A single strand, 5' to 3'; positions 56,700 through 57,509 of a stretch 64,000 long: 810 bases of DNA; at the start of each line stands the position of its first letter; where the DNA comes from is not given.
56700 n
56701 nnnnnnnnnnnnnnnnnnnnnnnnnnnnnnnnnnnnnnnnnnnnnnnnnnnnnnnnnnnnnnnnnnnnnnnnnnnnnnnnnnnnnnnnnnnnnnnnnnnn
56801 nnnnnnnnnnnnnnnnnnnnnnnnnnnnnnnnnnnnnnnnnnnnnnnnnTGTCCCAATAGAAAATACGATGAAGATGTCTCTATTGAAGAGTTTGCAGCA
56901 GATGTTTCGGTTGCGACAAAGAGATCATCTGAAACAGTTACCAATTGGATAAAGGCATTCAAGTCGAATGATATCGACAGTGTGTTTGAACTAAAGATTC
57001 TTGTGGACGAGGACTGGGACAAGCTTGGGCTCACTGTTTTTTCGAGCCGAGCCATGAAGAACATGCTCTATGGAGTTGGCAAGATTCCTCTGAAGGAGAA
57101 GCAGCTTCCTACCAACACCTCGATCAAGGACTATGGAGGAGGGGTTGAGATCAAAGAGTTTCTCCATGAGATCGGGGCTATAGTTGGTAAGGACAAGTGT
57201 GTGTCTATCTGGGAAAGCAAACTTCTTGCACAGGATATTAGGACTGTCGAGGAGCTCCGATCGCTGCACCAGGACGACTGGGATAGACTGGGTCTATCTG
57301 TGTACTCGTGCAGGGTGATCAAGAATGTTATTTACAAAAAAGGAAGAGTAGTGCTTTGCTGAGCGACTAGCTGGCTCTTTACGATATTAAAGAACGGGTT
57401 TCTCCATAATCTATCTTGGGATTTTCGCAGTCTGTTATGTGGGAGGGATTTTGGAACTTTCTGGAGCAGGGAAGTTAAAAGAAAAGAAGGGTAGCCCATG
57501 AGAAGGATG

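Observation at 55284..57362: WNK-type (with-no-lysine) kinase carrying an autoinhibitory PF2-like domain plus two C-terminal SAM-like domains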

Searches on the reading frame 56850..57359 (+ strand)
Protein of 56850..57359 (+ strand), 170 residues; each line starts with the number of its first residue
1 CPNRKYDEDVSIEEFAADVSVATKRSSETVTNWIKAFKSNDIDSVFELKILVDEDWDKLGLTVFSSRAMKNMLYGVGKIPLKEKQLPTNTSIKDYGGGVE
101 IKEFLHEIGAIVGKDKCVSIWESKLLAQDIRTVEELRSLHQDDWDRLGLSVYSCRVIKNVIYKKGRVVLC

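Call 20: predict_structure(alignment_id=A1)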
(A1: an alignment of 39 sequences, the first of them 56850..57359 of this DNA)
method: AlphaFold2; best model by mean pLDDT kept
length: 170 residues; sequences in the alignment: 39
mean_pLDDT: 93.3   pTM: 0.87
mean pLDDT of the five models: 93.3, 93.2, 93.3, 93.2, 92.6
residues with pLDDT >= 90: 153; 70-90: 10; 50-70: 4; < 50: 3
segments of 3 or more residues with pLDDT < 50: 1-3
pLDDT, mean of each block of 10 residues (from residue 1): 66 97 96 98 96 96 96 91 94 94 97 95 98 97 94 97 85
secondary structure, 60 per line:
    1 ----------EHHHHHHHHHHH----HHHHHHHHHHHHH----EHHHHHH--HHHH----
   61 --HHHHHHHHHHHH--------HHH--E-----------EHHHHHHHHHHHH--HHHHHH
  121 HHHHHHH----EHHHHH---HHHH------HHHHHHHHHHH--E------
elements in order: H12-22 H27-39 H45-50 H53-56 H63-74 H101-112 H115-127 H133-137 H141-144 H151-161

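Call 25: fold_search(model_id=the predicted structure, library=pdb)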
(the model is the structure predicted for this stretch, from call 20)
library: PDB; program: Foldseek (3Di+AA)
matches with E <= 10: 92; with E <= 0.001: 0
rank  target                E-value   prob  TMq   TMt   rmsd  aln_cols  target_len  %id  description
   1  5zry_A                6.9e-03  1.00  0.48  0.48   7.5       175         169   14  Crystal Structure of EphA6/Odin Complex (released 2018-05-30)
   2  5zry_B                1.1e-02  1.00  0.47  0.50   7.1       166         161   15  Crystal Structure of EphA6/Odin Complex (released 2018-05-30)
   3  3sen_B                3.3e-02  0.99  0.47  0.55   6.3       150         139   15  Structure of Caskin1 Tandem SAMs (released 2011-12-14)
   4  3sen_A                3.5e-02  0.98  0.43  0.50   7.5       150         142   13  Structure of Caskin1 Tandem SAMs (released 2011-12-14)
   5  3sen_C                4.7e-02  0.99  0.49  0.58   5.5       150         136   11  Structure of Caskin1 Tandem SAMs (released 2011-12-14)
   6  3sei_A                6.6e-02  0.99  0.50  0.56   5.2       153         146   13  Crystal Structure of Caskin1 Tandem SAMs (released 2011-12-14)
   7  3sen_D                7.8e-02  0.99  0.53  0.63   4.5       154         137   12  Structure of Caskin1 Tandem SAMs (released 2011-12-14)
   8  3sei_B                2.3e-01  0.91  0.49  0.56   5.3       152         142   12  Crystal Structure of Caskin1 Tandem SAMs (released 2011-12-14)
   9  5zrx_B                3.4e-01  0.82  0.42  0.53   5.2       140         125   11  Crystal Structure of EphA2/SHIP2 Complex (released 2018-05-30)
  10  5l1m                  4.5e-01  0.25  0.26  0.31  14.9       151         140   11  CASKIN2 SAM domain tandem (released 2016-08-10)
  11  6g8o_MODEL_1_A        4.8e-01  0.44  0.20  0.40   3.9        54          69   20  Solution structure of the cross-linked SAM domain dimer of murine SLy1 (released 2019-01-30)
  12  1rg6_MODEL_1_A        5.6e-01  0.92  0.29  0.68   2.2        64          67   17  Solution structure of the C-terminal domain of p63 (released 2004-11-23)
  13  4is7                  5.6e-01  0.30  0.28  0.34  14.3       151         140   10  Crystal Structure of the CASKIN2 SAM Domain Tandem (released 2014-02-05)
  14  5zrx_A                7.1e-01  0.41  0.38  0.47   7.0       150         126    9  Crystal Structure of EphA2/SHIP2 Complex (released 2018-05-30)
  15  7z72_A                8.4e-01  0.75  0.27  0.60   2.6        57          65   18  Crystal structure of p63 SAM in complex with darpin A5 (released 2022-07-06)
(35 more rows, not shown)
